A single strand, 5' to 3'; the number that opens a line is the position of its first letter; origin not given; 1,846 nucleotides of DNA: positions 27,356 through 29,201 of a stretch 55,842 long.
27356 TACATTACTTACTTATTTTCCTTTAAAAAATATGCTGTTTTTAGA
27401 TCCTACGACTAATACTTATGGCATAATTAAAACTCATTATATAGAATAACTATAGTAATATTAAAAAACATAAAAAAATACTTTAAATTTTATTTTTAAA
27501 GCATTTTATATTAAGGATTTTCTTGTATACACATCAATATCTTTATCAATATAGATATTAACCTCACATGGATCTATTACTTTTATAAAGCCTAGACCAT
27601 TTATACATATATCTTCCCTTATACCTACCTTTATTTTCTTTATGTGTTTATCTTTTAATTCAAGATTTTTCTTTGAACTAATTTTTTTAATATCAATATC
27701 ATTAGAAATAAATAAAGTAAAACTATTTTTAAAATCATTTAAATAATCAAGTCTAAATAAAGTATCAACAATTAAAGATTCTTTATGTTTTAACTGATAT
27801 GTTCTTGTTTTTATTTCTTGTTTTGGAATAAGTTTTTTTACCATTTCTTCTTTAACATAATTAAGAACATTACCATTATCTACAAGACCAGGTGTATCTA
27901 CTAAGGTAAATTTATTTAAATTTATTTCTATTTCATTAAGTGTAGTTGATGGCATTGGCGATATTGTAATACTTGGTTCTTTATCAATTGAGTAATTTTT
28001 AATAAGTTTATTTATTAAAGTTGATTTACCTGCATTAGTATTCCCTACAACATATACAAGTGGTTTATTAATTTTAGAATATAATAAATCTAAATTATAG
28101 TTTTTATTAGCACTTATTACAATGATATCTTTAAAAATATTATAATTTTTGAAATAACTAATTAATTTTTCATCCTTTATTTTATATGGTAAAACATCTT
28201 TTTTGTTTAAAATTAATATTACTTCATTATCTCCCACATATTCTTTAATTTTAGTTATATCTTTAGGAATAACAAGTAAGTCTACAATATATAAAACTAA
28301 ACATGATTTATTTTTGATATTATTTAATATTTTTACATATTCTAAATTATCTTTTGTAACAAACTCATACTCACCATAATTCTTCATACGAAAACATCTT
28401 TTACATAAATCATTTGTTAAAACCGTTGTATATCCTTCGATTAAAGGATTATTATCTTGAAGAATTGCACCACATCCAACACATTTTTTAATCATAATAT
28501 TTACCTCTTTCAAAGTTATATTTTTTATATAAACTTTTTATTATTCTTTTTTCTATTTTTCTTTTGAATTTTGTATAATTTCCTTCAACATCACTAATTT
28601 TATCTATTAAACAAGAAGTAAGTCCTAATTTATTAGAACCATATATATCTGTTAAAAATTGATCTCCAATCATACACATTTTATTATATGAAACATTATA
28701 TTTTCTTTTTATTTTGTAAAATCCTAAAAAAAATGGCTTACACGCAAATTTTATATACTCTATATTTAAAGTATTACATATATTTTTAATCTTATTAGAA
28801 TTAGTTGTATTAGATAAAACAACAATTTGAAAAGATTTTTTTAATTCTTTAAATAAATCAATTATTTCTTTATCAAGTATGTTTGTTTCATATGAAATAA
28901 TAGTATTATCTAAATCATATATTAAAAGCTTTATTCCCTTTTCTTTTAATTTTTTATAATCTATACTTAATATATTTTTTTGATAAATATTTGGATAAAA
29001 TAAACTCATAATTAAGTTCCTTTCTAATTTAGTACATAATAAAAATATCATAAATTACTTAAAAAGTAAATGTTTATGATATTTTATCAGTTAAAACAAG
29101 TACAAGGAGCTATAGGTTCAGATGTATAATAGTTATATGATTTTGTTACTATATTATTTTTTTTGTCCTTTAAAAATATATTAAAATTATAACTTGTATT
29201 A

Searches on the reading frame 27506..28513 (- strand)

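Call 55: search_protein_families(library=pfam, proteins=[window:27506-28513:-], max_evalue=0.0001)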
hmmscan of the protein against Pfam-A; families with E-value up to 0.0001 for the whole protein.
window:27506-28513:- (335 aa): 5 families
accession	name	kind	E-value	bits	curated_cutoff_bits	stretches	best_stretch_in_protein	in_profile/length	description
PF01926.29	MMR_HSR1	-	1.5e-14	54.5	21.9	1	153-220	2-57/113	50S ribosome-binding GTPase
PF03193.22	RsgA_GTPase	-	2.4e-10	41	30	1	96-210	54-168/174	RsgA GTPase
PF21516.2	YqeH-like_C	-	9.1e-08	32.9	27.7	0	299-334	59-95/95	YqeH-like, C-terminal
PF00350.29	Dynamin_N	-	1.3e-06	29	27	0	153-173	1-21/168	Dynamin family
PF09439.16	SRPRB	-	1.5e-05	24.9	25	0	149-211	2-57/178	Signal recognition particle receptor beta subunit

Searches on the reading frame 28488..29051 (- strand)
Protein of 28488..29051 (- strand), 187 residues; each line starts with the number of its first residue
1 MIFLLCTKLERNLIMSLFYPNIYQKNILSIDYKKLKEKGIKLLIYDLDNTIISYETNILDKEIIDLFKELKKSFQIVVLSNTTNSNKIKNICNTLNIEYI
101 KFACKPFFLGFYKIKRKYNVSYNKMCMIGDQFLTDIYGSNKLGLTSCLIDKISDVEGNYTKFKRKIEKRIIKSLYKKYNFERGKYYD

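Call 55: search_protein_families(library=pfam, proteins=[window:28488-29051:-], max_evalue=0.0001)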
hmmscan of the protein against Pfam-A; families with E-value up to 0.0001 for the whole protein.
window:28488-29051:- (187 aa): 3 families
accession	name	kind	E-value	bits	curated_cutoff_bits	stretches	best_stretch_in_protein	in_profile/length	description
PF09419.16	PGP_phosphatase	-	2.4e-09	37.5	20.4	1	16-149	15-163/168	Mitochondrial PGP phosphatase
PF00702.32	Hydrolase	-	1.4e-05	26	26.4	1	31-136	71-184/191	haloacid dehalogenase-like hydrolase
PF13242.12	Hydrolase_like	-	1.7e-05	25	22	1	112-150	11-49/75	HAD-hyrolase-like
